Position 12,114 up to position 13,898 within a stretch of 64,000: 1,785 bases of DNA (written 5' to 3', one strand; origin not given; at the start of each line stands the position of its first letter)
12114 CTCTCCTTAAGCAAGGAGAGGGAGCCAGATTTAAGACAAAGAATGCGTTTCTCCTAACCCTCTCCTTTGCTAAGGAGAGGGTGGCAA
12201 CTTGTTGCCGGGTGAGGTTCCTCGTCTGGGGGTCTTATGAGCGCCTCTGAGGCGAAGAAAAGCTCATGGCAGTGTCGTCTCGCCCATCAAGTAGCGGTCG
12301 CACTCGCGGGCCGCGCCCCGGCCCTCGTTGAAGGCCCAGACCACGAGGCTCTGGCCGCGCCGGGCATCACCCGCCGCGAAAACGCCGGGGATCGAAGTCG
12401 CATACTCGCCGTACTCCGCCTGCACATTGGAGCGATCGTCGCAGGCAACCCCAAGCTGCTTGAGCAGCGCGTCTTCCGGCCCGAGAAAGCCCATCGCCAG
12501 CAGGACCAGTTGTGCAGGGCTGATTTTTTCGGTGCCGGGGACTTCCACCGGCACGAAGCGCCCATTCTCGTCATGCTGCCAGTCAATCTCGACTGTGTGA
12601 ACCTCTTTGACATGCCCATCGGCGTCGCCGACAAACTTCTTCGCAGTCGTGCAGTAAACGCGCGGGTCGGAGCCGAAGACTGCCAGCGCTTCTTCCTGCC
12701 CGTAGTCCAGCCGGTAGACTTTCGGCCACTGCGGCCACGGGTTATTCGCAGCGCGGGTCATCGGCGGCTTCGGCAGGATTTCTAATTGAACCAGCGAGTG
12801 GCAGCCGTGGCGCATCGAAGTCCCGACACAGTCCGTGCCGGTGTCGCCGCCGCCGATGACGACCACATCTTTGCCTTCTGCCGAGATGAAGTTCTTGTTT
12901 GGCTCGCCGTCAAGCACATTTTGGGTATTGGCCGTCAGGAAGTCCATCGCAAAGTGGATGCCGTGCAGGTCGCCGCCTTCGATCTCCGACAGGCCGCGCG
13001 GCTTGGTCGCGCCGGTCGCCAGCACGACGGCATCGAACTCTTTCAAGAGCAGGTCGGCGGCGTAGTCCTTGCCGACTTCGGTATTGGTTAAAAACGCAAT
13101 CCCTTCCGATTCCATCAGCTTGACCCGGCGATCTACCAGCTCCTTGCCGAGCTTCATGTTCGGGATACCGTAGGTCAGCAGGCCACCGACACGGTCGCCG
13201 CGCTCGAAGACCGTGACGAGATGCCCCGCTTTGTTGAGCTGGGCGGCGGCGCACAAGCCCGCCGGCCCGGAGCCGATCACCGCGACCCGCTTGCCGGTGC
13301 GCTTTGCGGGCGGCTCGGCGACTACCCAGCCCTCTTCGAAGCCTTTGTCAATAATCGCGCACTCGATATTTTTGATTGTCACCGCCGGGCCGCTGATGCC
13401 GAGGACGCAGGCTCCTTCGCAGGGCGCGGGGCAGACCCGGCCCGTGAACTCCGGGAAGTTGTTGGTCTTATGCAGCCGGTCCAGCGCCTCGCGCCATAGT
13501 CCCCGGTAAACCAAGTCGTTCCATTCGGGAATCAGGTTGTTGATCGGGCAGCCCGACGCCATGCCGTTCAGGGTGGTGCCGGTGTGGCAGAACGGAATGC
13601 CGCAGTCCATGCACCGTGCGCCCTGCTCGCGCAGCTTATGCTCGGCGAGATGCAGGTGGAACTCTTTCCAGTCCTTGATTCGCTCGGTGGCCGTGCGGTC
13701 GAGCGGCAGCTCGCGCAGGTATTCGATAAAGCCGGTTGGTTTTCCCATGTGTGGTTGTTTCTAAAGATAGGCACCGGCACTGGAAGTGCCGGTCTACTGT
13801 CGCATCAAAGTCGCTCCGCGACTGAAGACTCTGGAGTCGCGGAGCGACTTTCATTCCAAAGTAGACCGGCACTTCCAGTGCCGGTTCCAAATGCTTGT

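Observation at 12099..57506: Family A palindromic elements: the arms differ between copies but stay perfectly self-complementary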

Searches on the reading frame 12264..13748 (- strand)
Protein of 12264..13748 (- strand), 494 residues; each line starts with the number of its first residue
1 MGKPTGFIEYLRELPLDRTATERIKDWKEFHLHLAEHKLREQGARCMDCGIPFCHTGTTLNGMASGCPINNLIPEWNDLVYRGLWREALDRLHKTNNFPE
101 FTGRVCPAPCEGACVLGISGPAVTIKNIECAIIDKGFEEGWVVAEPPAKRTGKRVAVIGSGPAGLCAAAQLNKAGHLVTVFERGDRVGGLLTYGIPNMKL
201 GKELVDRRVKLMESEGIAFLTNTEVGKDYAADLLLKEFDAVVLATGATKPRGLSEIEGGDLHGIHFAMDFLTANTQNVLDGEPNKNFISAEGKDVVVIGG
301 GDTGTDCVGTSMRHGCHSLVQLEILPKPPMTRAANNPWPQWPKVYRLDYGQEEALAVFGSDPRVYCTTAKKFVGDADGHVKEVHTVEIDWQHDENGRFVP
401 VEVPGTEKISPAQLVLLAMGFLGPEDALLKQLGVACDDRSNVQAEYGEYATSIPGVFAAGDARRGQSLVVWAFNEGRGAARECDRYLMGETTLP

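Call 13: search_protein_families(library=pfam, proteins=[window:12264-13748:-])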
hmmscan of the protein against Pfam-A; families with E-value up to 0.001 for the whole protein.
window:12264-13748:- (494 aa): 12 families
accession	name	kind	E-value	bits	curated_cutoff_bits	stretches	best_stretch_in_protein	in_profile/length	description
PF07992.20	Pyr_redox_2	-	9.4e-26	91.3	26.1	2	154-325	2-174/291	Pyridine nucleotide-disulphide oxidoreductase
PF14691.11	Fer4_20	-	2.1e-19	69.8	25.8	1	23-140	1-112/113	Dihydroprymidine dehydrogenase domain II, 4Fe-4S cluster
PF00070.33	Pyr_redox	-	2.6e-10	41.1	22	1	154-226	1-64/82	Pyridine nucleotide-disulphide oxidoreductase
PF13450.12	NAD_binding_8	-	1.8e-09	38.2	21.9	1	157-192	1-36/68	NAD(P)-binding Rossmann-like domain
PF12831.13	FAD_oxidored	-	8.8e-09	35.6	27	1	155-205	2-52/416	FAD dependent oxidoreductase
PF13738.12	Pyr_redox_3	-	2.9e-08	33.8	30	0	157-192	2-38/305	Pyridine nucleotide-disulphide oxidoreductase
PF03486.20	HI0933_like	-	4.9e-07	29.9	50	1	154-188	2-36/244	HI0933-like protein Rossmann domain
PF00890.30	FAD_binding_2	-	2.6e-06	27.4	20.4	1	155-190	2-37/414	FAD binding domain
PF01593.30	Amino_oxidase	-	3.2e-06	27.1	19.8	1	163-190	2-29/443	Flavin containing amine oxidoreductase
PF01266.30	DAO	-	1.5e-05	25.1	27.9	1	154-188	1-35/353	FAD dependent oxidoreductase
PF13241.12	NAD_binding_7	-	6.5e-05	23.9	22.1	0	151-246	6-70/104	Putative NAD(P)-binding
PF01134.28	GIDA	-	0.00017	21.2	22.1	0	155-189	2-37/391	Glucose inhibited division protein A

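Call 14: find_encoding_contigs(protein=window:12264-13748:-, flank=10000, max_places=6)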
Protein window:12264-13748:- (494 aa): no gene with exactly this product is on record in the collection.
